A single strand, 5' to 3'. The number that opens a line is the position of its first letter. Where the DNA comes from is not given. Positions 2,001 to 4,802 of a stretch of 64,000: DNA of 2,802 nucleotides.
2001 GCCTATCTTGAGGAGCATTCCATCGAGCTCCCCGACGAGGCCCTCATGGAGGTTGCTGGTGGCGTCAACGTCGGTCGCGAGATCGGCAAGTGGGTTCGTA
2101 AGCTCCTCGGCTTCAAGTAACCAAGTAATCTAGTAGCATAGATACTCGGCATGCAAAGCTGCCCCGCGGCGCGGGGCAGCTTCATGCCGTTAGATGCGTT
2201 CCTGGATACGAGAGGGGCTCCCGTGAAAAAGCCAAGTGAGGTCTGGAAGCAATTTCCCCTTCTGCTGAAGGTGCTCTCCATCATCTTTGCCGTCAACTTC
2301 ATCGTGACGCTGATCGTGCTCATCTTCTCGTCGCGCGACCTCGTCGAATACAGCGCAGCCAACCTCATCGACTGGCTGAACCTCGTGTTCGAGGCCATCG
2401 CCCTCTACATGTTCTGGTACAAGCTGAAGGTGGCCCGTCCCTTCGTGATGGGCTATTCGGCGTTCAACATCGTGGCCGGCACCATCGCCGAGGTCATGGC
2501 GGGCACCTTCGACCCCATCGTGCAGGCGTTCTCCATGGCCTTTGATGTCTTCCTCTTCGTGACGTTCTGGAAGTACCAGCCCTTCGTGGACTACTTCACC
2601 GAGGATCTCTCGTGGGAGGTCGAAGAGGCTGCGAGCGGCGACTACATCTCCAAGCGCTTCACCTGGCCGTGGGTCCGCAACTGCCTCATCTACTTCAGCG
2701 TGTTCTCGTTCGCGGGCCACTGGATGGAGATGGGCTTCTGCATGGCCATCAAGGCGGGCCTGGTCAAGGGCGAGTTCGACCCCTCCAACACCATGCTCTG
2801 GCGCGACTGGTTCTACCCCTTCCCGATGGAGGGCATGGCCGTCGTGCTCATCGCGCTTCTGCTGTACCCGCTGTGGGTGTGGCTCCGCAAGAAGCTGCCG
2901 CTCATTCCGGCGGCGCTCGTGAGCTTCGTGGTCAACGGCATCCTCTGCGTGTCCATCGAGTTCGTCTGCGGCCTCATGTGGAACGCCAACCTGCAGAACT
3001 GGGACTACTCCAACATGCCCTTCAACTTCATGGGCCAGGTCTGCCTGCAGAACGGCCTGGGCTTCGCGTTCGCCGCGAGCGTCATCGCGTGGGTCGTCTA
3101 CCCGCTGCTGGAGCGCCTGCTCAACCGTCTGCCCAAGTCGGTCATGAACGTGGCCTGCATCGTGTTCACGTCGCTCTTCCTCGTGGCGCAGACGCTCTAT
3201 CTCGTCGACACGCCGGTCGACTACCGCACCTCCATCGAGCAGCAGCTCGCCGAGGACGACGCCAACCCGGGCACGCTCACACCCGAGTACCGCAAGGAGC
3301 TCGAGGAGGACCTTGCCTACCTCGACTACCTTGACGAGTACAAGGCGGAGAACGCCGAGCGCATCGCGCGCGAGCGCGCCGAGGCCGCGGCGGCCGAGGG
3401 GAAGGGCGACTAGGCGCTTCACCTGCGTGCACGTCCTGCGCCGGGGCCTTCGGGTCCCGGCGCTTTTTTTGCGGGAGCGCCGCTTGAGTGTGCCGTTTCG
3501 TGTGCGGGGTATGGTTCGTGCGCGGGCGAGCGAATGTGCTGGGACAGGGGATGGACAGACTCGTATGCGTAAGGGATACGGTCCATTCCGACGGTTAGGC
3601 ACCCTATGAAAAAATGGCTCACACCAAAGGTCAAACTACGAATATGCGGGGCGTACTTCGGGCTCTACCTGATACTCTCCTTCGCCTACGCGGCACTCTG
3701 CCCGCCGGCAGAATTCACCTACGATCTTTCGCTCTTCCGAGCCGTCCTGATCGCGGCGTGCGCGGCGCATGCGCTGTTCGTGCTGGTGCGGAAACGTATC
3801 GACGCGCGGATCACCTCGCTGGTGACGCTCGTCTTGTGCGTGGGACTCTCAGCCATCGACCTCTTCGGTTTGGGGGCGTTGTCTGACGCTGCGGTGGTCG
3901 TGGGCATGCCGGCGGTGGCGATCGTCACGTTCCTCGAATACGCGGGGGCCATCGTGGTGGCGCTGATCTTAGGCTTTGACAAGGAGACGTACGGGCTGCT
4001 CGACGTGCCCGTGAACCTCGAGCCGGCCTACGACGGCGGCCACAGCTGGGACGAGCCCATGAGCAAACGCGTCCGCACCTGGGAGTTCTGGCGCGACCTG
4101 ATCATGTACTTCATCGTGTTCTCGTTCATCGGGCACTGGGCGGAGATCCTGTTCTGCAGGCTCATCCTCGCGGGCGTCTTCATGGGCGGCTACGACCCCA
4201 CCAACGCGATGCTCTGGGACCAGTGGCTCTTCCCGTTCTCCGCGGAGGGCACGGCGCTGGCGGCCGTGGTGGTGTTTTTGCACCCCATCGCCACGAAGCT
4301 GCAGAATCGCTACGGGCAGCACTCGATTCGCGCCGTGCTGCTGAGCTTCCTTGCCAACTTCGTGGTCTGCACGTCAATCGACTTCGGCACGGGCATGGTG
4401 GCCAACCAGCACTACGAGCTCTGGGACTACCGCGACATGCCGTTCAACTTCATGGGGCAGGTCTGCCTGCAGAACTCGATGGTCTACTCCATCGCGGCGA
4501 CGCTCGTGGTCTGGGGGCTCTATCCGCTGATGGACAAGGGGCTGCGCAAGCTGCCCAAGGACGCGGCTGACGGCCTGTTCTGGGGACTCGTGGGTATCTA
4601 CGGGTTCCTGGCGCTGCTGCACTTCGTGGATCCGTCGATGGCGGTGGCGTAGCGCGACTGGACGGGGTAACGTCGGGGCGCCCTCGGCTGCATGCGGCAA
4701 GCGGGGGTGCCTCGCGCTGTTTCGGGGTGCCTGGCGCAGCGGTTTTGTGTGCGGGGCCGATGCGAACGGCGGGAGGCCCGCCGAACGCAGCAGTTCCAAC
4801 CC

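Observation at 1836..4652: Nif11-like double-glycine leader peptide with an 18-aa cationic core, followed by a hairpin and two paralogous CmpB/DUF1113 membrane proteins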

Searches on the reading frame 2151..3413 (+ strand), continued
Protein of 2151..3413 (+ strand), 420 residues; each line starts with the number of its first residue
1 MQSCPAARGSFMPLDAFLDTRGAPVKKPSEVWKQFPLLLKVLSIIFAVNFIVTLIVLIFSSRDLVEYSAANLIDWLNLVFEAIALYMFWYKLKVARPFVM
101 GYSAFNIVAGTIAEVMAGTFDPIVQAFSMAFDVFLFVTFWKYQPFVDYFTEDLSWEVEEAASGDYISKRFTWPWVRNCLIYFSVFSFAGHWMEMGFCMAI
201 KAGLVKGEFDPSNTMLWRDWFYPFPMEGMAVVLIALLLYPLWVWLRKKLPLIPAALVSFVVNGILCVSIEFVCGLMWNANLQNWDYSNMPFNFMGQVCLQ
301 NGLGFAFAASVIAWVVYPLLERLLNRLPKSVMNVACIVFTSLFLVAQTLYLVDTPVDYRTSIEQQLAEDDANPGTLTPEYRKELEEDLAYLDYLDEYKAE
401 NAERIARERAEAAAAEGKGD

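Call 30: search_protein_families(library=ncbifam, proteins=[L011:82-2271:-, L011:2282-4435:-, L011:4445-4984:-, L011:4999-5301:-, L011:5554-5763:+, L013:8442-8729:+, L013:5735-5935:+], max_evalue=1)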
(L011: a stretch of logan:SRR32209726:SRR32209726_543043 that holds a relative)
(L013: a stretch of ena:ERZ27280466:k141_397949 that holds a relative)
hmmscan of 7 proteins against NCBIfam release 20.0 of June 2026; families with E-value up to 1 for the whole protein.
L011:82-2271:- (729 aa): 196 families (the best 25 are shown)
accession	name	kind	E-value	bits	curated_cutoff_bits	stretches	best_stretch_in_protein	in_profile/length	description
TIGR03797.1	NHLM_micro_ABC2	equivalog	3.2e-217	723.3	709.4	1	62-724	21-685/686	NHLP bacteriocin export ABC transporter permease/ATPase subunit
TIGR01846.1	type_I_sec_HlyB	subfamily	2e-96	323.9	725.55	1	184-724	145-692/694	type I secretion system permease/ATPase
TIGR03796.1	NHLM_micro_ABC1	equivalog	7.8e-96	321.9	853.3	1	181-721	157-709/710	NHLP family bacteriocin export ABC transporter peptidase/permease/ATPase subunit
TIGR03375.1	type_I_sec_LssB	subfamily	2.3e-89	300.6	693.1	1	180-712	151-690/696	type I secretion system permease/ATPase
TIGR02203.1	MsbA_lipidA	equivalog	1.4e-88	297.8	602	1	183-722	16-567/572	lipid A export permease/ATP-binding protein MsbA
TIGR02204.1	MsbA_rel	hypoth_equivalog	9.8e-78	262.2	780.4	1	196-724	37-575/576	ABC transporter, permease/ATP-binding protein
TIGR01193.1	bacteriocin_ABC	subfamily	2.9e-77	260.8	523.85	1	153-722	133-707/708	peptide cleavage/export ABC transporter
NF010178.0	PRK13657.1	equivalog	4.2e-77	259.9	733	1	181-726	22-572/588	glucan ABC transporter ATP-binding protein/ permease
NF045513.1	HepA_fam_ABC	equivalog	2.4e-74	250.8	725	1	221-720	99-605/610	heterocyst formation ABC transporter subunit HepA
NF052233.1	CphA_assoc_ABC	equivalog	4.8e-66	223.6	880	1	182-725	191-744/766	cyanophycin metabolism-associated ABC transporter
NF008381.0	PRK11176.1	equivalog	1.1e-65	222.2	867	1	182-723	34-578/582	lipid A ABC transporter ATP-binding protein/permease MsbA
TIGR00958.1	3a01208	subfamily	8.3e-65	219.4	874.6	1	180-721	167-711/711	antigen peptide transporter 2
NF008364.0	PRK11160.1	equivalog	2.9e-61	207.8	630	1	252-723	94-574/575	heme ABC transporter ATP-binding protein/permease CydC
TIGR01842.1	type_I_sec_PrtD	subfamily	1.6e-60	205.1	510.15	1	183-712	11-542/544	type I secretion system permease/ATPase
TIGR02857.1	CydD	equivalog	3e-58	198.1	435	2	457-696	292-529/529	thiol reductant ABC exporter subunit CydD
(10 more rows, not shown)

L011:2282-4435:- (717 aa): 197 families (the best 25 are shown)
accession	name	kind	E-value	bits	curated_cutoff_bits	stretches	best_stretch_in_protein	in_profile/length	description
TIGR03796.1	NHLM_micro_ABC1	equivalog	2.3e-285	948.4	853.3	1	8-715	1-710/710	NHLP family bacteriocin export ABC transporter peptidase/permease/ATPase subunit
TIGR03797.1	NHLM_micro_ABC2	equivalog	8.9e-110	368.2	709.4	1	148-715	122-683/686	NHLP bacteriocin export ABC transporter permease/ATPase subunit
TIGR01846.1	type_I_sec_HlyB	subfamily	3.5e-109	366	725.55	1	23-715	3-690/694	type I secretion system permease/ATPase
TIGR02203.1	MsbA_lipidA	equivalog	2.1e-97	327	602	1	164-714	18-566/572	lipid A export permease/ATP-binding protein MsbA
TIGR01193.1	bacteriocin_ABC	subfamily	1.1e-95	321.7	523.85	1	14-715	1-707/708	peptide cleavage/export ABC transporter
TIGR03375.1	type_I_sec_LssB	subfamily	1.6e-95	320.9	693.1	1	23-707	5-692/696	type I secretion system permease/ATPase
TIGR00958.1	3a01208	subfamily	4.6e-88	296.2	874.6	1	182-714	181-711/711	antigen peptide transporter 2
TIGR02204.1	MsbA_rel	hypoth_equivalog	4.6e-83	279.8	780.4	1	163-715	21-573/576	ABC transporter, permease/ATP-binding protein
NF010178.0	PRK13657.1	equivalog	6.6e-83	279.1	733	1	184-716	42-569/588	glucan ABC transporter ATP-binding protein/ permease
NF045513.1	HepA_fam_ABC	equivalog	1.3e-80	271.6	725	1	208-710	101-602/610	heterocyst formation ABC transporter subunit HepA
NF008381.0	PRK11176.1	equivalog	2.8e-77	260.5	867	1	161-715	26-577/582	lipid A ABC transporter ATP-binding protein/permease MsbA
NF052233.1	CphA_assoc_ABC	equivalog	2.5e-76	257.6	880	1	175-715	197-741/766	cyanophycin metabolism-associated ABC transporter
TIGR01842.1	type_I_sec_PrtD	subfamily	1e-70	238.8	510.15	1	163-706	7-543/544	type I secretion system permease/ATPase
TIGR01192.1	chvA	subfamily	3.8e-68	230.5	585.4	1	194-716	50-569/585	glucan export ABC transporter ATP-binding protein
NF008055.0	PRK10789.1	equivalog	2.7e-66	224.3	845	1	152-715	11-569/590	SmdA family multidrug ABC transporter permease/ATP-binding protein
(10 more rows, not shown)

L011:4445-4984:- (179 aa): 2 families
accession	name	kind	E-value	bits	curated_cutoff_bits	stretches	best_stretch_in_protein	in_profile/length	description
TIGR03794.1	NHLM_micro_HlyD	equivalog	5.7e-10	38.7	156.2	1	19-73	1-55/421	NHLP bacteriocin system secretion protein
NF008612.0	PRK11589.1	equivalog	0.15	11.5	267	1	99-157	19-76/189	glycine cleavage system transcriptional repressor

L011:4999-5301:- (100 aa): 5 families
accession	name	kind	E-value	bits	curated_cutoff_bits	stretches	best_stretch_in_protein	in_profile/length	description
TIGR00377.1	ant_ant_sig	superfamily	1.5e-21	76.3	53.45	1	1-99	3-103/108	anti-sigma factor antagonist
TIGR02886.1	spore_II_AA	equivalog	4.1e-08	33.2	114.75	1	17-97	15-97/106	anti-sigma F factor antagonist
NF033618.0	mlaB_1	equivalog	0.00058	20.2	90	1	43-94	39-90/94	lipid asymmetry maintenance protein MlaB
NF002134.0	PRK00971.1-4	equivalog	0.012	14.4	557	1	6-86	324-404/429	glutaminase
NF047705.1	slr1659_superfam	superfamily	0.017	15.4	100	1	7-62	12-71/111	slr1659 superfamily regulator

L011:5554-5763:+ (69 aa): 0 families

L013:8442-8729:+ (95 aa): 2 families
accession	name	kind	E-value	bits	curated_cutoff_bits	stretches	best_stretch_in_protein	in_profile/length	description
NF033456.1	RiPP_CCRG-2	domain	0.00094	19.1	24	1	33-45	5-17/18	CCRG-2 family RiPP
NF047912.1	ECs_2282_CxxC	subfamily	0.07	13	37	1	64-94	5-36/60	ECs_2282 family putative zinc-binding protein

L013:5735-5935:+ (66 aa): 3 families
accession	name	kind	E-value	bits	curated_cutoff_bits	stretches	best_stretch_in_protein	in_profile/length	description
NF038167.1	cyan_ocin_like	subfamily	0.038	14.2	32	1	25-52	2-24/72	CTB family bacteriocin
NF008191.0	PRK10945.1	subfamily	0.15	12.3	90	1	8-41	9-42/72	hemolysin expression modulator Hha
TIGR03793.1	leader_NHLP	domain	0.22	11.4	50.9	1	29-45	61-77/77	NHLP leader peptide family RiPP precursor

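Call 31: search_protein_families(library=pfam, proteins=[L011:82-2271:-, L011:2282-4435:-, L011:4445-4984:-, L011:4999-5301:-, L011:5554-5763:+, L013:8442-8729:+, L013:5735-5935:+], max_evalue=1)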
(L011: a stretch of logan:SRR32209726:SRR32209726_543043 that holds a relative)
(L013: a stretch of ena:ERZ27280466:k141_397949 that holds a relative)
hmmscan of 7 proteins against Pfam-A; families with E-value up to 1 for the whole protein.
L011:82-2271:- (729 aa): 17 families
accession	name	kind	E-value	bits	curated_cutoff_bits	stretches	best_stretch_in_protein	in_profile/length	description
PF00005.33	ABC_tran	-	1.6e-32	113.4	25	1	507-656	1-137/137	ABC transporter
PF00664.28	ABC_membrane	-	1.2e-17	64.9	28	1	182-431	3-259/274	ABC transporter transmembrane region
PF02463.25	SMC_N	-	8.1e-06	25.9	40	1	548-694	111-209/220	RecF/RecN/SMC N terminal domain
PF13191.12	AAA_16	-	0.0036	18.2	32.6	1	513-550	18-57/167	AAA ATPase domain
PF01926.29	MMR_HSR1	-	0.0038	17.8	21.9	1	520-540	2-22/113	50S ribosome-binding GTPase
PF02492.25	cobW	-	0.0073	16.3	20.7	1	520-574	3-60/180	CobW/HypB/UreG, nucleotide-binding domain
PF13476.12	AAA_23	-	0.011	16.8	27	1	520-537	22-39/201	AAA domain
PF13401.12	AAA_22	-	0.013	16.2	27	1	519-552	7-33/130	AAA domain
PF13558.12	SbcC_Walker_B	-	0.014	16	27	1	614-670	19-88/90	SbcC/RAD50-like, Walker B motif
PF09818.15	ABC_ATPase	-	0.016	14.7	23.2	0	606-661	137-191/283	P-loop domain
PF13555.12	AAA_29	-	0.018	15.2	27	1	512-534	17-39/61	P-loop containing region of AAA domain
PF03193.22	RsgA_GTPase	-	0.019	15.3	30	1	505-542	95-131/174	RsgA GTPase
PF06223.18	Phage_tail_T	-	0.059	14.3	25.9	1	15-45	17-46/73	Minor tail protein T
PF16459.11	Phage_TAC_13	-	0.11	13.4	28.8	0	12-47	46-81/98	Phage tail assembly chaperone, TAC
PF05783.17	DLIC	-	0.12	11.6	19.7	1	512-549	20-57/471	Dynein light intermediate chain (DLIC)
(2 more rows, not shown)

L011:2282-4435:- (717 aa): 16 families
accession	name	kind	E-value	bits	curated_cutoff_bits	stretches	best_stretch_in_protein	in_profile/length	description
PF03412.21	Peptidase_C39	-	6.1e-34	117.2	22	1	8-138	1-132/133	Peptidase C39 family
PF00005.33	ABC_tran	-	8e-30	104.7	25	1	502-649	3-137/137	ABC transporter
PF00664.28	ABC_membrane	-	1.5e-23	84.3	28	1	166-434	3-274/274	ABC transporter transmembrane region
PF13529.12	Peptidase_C39_2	-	1.6e-06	29.2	24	1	8-112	2-143/143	Peptidase_C39 like family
PF02463.25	SMC_N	-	6.8e-05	22.8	40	1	476-689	135-211/220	RecF/RecN/SMC N terminal domain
PF12385.14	Peptidase_C70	-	0.0029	18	19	1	6-125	4-138/141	Papain-like cysteine protease AvrRpt2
PF13558.12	SbcC_Walker_B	-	0.019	15.7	27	1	636-664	61-89/90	SbcC/RAD50-like, Walker B motif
PF13555.12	AAA_29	-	0.026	14.7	27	1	505-526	17-38/61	P-loop containing region of AAA domain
PF13521.12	AAA_28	-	0.035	14.8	27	1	513-541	2-31/164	AAA domain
PF13604.12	AAA_30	-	0.037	14.2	27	1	510-673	18-122/191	AAA domain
PF03193.22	RsgA_GTPase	-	0.044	14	30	1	506-541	103-137/174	RsgA GTPase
PF07728.20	AAA_5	-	0.046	14.2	22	0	514-537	3-26/139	AAA domain (dynein-related subfamily)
PF00931.28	NB-ARC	-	0.056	13.1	23.5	1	511-532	19-40/248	NB-ARC domain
PF20720.3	nSTAND3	-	0.1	12.7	27.2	1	511-577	18-78/155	Novel STAND NTPase 3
PF10805.13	DUF2730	-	0.21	12.2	24.9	0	420-468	18-66/102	Protein of unknown function (DUF2730)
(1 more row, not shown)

L011:4445-4984:- (179 aa): 0 families

L011:4999-5301:- (100 aa): 2 families
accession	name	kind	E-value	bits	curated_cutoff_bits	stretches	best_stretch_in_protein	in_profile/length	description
PF01740.26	STAS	-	1.1e-15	57.7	22.6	1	6-99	5-100/106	STAS domain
PF13466.11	STAS_2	-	2.3e-13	50.5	29.2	1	14-92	1-79/80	STAS domain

L011:5554-5763:+ (69 aa): 0 families

L013:8442-8729:+ (95 aa): 1 family
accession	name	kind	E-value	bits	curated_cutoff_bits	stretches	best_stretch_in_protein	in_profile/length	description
PF05207.18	Zn_ribbon_CSL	-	0.18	12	29.2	1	60-91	17-46/55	CSL zinc finger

L013:5735-5935:+ (66 aa): 0 families

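Call 45: predict_structure(alignment_id=A2)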
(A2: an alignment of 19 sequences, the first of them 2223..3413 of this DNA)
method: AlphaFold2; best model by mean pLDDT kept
length: 396 residues; sequences in the alignment: 19
mean_pLDDT: 78.4   pTM: 0.71
mean pLDDT of the five models: 78.4, 77.5, 76.9, 75.0, 74.4
residues with pLDDT >= 90: 103; 70-90: 192; 50-70: 73; < 50: 28
segments of 3 or more residues with pLDDT < 50: 1-5, 256-271, 327-331
pLDDT, mean of each block of 10 residues (from residue 1): 50 89 88 65 70 90 90 94 88 88 91 94 85 60 78 91 76 72 60 61 84 90 94 92 77 53 42 63 87 86 86 90 62 73 88 88 84 76 74 61
secondary structure, 60 per line:
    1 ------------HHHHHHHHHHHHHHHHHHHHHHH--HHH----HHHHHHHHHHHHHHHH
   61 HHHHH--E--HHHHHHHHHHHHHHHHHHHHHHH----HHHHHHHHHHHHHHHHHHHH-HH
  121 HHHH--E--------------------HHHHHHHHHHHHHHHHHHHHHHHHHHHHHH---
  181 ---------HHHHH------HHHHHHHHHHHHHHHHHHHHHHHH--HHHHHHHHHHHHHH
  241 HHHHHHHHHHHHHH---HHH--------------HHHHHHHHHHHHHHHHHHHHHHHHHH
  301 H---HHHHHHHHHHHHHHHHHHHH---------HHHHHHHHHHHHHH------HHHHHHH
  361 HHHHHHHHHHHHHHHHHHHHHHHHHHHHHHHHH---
elements in order: H13-35 H45-65 H71-93 H98-117 H119-124 H148-177 H190-194 H201-224 H227-254 H275-301 H305-324 H334-347 H354-393
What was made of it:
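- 2223..3413 (+): DUF_A: a PF06541/DUF1113 polytopic membrane protein of 396 aa from GTG 2223. Gene callers use ATG 2151, which gives 420 aa. The AF2 model has pLDDT 78 (call 45).
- By the positive-inside rule applied to the AF2 helices (call 45), the conserved polar motifs of PF06541 fall in outward-facing loops.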

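Call 49: fold_search(model_id=the predicted structure, library=pdb)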
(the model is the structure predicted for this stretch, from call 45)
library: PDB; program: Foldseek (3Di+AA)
matches with E <= 10: 100; with E <= 0.001: 0
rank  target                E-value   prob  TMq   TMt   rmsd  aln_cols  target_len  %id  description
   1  8wx2_A                4.2e-01  0.25  0.16  0.15  17.7       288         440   14  Cryo-EM structure of human SLC15A3 (dimer) (released 2023-12-06)
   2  8wx3_A                1.1e+00  0.12  0.15  0.13  16.9       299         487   14  Cryo-EM structure of human SLC15A4 (outward-facing open) (released 2023-12-06)
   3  8sr7_A                2.1e+00  0.08  0.14  0.07  27.8       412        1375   12  Cryo-EM structure of TRPM2 chanzyme in the presence of Magnesium, Adenosine monophosphate, and Ribose-5-phosphate (released 2024-05-08)
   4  8qcs                  2.1e+00  0.06  0.14  0.14  19.4       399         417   12  Cryo-EM structure of the inward-facing FLVCR1 (released 2024-04-17)
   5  9dvk_B                2.6e+00  0.07  0.15  0.16  22.5       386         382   11  Structure of the phosphate exporter XPR1/SLC53A1, rotated dimer (released 2025-04-02)
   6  8u3h                  2.9e+00  0.06  0.13  0.12  22.1       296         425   11  Structure of Fmoc-Leu-OH bound Sialin (released 2024-05-29)
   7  7d5q_B                3.0e+00  0.04  0.13  0.13  19.4       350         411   11  Structure of NorC transporter (K398A mutant) in an outward-open conformation in complex with a single-chain Indian cam (released 2021-06-09)
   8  7x0z_B                3.0e+00  0.03  0.11  0.08  27.0       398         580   11  Cryo-EM structure of human ABCD1 E630Q in the presence of ATP and Magnesium in outward-facing state (released 2023-03-22)
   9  9dvp_B                3.2e+00  0.07  0.17  0.13  19.6       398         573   12  Structure of the phosphate exporter XPR1/SLC53A1, Pi and InsP8-bound, intracellular gate closed state (released 2025-04-02)
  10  8ga3_A                3.2e+00  0.04  0.12  0.11  20.1       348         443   13  CLC-ec1 R230C/L249C/C85A at pH 4.5 100mM Cl Turn (released 2024-02-07)
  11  28vj_B                3.4e+00  0.04  0.11  0.12  20.8       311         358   12  NorA bound to miniprotein I-23 (released 2026-04-08)
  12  9o80_D                3.4e+00  0.04  0.12  0.07  26.9       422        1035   12  Cryo-EM structure of apo rabbit TRPM3 having 3 resting and 1 activated subunits at 37 degrees Celsius (released 2025-12-17)
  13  5u1d_B                3.5e+00  0.03  0.11  0.09  25.9       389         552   12  Cryo-EM structure of the human TAP ATP-Binding Cassette Transporter (released 2017-01-11)
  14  7fii_R                3.7e+00  0.05  0.15  0.12  17.1       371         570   11  luteinizing hormone/choriogonadotropin receptor-chorionic gonadotropin-Gs complex (released 2021-09-29)
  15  7d5q_A                3.7e+00  0.04  0.13  0.13  18.1       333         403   11  Structure of NorC transporter (K398A mutant) in an outward-open conformation in complex with a single-chain Indian cam (released 2021-06-09)
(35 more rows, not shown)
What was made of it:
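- On ABC transporter permease (as NCBI names these proteins): Foldseek against the PDB gave a best E of 0.42 and TM-scores below 0.2 (call 49).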

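Call 75: search_dna_similar(query=window:2223-3413:+, collection=plasmids, mode=protein, max_evalue=0.001, max_rows=25)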
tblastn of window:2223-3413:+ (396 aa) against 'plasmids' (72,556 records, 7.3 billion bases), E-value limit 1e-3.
Records with a match: 1; places in all: 1; records where one place covers at least 80% of the query: 0.
Best place of each record, by identity: <60% 1.
By first word of the organism name: Collinsella 1.
By predicted mobility (MOB-suite, as given by PLSDB): non-mobilizable 1.
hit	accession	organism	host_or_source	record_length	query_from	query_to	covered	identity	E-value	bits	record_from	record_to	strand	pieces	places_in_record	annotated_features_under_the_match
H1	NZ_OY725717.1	Collinsella aerofaciens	-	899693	123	322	51%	29.4%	1e-5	55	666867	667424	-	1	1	putative ABC transporter permease | HD domain-containing protein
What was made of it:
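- Tried and rejected: tblastn of DUF_A against plasmids gave one weak Collinsella hit and no bacteriocin context (call 75).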

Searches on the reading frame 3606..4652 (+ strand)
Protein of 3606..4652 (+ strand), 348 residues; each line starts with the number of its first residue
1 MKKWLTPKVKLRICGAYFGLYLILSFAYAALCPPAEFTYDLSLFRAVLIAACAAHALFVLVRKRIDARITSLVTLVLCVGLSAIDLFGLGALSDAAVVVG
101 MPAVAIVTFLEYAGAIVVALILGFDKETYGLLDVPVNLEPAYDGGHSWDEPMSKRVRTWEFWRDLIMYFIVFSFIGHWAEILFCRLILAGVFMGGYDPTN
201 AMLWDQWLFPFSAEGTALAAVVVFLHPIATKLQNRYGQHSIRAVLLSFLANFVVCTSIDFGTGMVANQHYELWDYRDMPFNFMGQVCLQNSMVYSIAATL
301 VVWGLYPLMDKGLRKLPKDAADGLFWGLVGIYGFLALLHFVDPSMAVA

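Call 3: search_protein_families(library=pfam, proteins=[window:3606-4652:+], max_evalue=1)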
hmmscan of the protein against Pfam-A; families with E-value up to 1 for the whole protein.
window:3606-4652:+ (348 aa): 1 family
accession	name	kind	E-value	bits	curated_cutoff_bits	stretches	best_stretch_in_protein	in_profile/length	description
PF06541.16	ABC_trans_CmpB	-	3.8e-18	66.5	25.9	1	167-332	1-143/151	Putative ABC-transporter type IV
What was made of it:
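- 3606..4652 (+): DUF_B: the second PF06541/DUF1113 membrane protein (348 aa), a paralogue with a different N-terminal transmembrane region. Pfam E = 3.8e-18 (call 3).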

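Call 4: search_protein_families(library=ncbifam, proteins=[window:3606-4652:+], max_evalue=1)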
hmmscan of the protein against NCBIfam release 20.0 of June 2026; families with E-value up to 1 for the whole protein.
window:3606-4652:+ (348 aa): 0 families
